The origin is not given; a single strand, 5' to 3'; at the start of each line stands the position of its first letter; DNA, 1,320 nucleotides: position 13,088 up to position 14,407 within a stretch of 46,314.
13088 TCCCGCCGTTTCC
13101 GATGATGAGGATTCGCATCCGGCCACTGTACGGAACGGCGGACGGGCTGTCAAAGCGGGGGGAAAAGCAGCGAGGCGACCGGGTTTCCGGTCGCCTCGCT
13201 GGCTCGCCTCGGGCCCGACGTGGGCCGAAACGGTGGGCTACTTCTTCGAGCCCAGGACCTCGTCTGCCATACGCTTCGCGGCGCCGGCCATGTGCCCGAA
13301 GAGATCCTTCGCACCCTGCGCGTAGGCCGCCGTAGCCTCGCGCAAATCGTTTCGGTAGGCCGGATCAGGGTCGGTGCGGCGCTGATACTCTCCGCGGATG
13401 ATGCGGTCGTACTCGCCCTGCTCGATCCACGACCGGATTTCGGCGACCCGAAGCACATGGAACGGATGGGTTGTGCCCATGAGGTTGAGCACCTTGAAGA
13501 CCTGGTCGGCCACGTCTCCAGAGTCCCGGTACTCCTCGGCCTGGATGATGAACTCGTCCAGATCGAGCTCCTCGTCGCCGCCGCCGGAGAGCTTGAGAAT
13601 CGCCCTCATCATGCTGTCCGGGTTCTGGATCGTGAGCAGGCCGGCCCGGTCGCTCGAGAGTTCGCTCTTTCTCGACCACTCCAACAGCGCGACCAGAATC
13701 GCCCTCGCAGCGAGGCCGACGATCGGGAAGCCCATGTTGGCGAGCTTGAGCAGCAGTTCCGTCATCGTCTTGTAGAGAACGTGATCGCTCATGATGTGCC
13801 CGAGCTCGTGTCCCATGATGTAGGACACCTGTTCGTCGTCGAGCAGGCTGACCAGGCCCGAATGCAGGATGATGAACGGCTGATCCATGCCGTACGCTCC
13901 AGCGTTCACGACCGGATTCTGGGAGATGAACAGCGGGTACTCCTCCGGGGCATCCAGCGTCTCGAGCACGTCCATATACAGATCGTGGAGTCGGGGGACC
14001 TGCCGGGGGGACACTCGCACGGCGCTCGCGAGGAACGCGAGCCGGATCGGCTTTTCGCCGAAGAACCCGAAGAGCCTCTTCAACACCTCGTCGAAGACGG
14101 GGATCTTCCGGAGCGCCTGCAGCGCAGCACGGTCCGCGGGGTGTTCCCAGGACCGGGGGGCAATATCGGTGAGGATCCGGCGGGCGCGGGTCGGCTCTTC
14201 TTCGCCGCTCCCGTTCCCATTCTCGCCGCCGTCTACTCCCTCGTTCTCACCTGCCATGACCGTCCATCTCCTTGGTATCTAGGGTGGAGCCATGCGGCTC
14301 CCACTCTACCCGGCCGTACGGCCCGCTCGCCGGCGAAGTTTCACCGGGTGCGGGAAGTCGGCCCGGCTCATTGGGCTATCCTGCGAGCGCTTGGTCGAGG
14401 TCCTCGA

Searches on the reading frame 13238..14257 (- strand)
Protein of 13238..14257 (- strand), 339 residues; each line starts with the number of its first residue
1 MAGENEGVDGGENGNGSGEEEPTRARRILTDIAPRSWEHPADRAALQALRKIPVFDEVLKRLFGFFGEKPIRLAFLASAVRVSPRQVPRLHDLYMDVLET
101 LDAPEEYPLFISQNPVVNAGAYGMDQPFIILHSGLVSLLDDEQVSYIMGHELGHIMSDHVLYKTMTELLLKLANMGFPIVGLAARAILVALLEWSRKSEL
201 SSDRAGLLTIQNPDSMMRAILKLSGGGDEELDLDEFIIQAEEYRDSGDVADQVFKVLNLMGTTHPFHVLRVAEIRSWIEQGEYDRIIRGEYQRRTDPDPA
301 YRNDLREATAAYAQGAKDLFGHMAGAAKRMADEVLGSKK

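Call 64: search_protein_families(library=pfam, max_evalue=0.01, proteins=[window:13238-14257:-])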
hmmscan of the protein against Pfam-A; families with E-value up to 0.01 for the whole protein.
window:13238-14257:- (339 aa): 2 families
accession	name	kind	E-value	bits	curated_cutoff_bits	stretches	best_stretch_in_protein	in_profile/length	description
PF01435.24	Peptidase_M48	-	3.6e-25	89.3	20.3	1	85-277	2-185/186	Peptidase family M48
PF05569.17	Peptidase_M56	-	0.0074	15.9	31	1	122-187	171-235/296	BlaR1 peptidase M56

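Call 66: find_related_loci(query=window:13238-14257:-, collection=metagenome_contigs, flank=600)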
Query window:13238-14257:- (339 aa) in metagenome_contigs; peptide patterns used: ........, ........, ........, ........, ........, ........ (x = any residue, [..] = any of these).
292 stretches matched a pattern; 181 encode a relative of the query (tblastn E <= 1e-3); the best 80 are kept; 80 distinct loci.
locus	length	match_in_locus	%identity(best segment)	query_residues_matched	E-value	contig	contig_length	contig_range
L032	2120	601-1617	93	1-339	0e+0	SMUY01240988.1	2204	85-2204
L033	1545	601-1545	92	1-315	0e+0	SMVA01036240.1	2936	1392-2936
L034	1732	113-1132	80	1-339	0e+0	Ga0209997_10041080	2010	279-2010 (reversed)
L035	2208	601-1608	75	3-339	8e-177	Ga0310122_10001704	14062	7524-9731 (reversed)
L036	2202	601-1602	74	12-339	3e-176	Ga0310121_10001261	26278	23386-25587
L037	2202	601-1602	74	12-339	7e-176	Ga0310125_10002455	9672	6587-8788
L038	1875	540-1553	76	1-339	0e+0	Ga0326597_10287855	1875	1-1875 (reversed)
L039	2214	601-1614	76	1-339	7e-173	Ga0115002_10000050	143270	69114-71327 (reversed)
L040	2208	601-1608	75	3-339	8e-173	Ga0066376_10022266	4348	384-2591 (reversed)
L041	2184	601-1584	76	12-339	2e-171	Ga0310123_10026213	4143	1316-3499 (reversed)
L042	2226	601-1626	75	1-339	7e-173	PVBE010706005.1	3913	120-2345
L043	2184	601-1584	77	12-339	2e-169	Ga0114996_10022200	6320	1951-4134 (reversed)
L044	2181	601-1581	71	9-336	7e-168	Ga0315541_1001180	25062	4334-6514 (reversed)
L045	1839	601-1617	74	3-339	3e-172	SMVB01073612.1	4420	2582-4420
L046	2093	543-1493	74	24-339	5e-171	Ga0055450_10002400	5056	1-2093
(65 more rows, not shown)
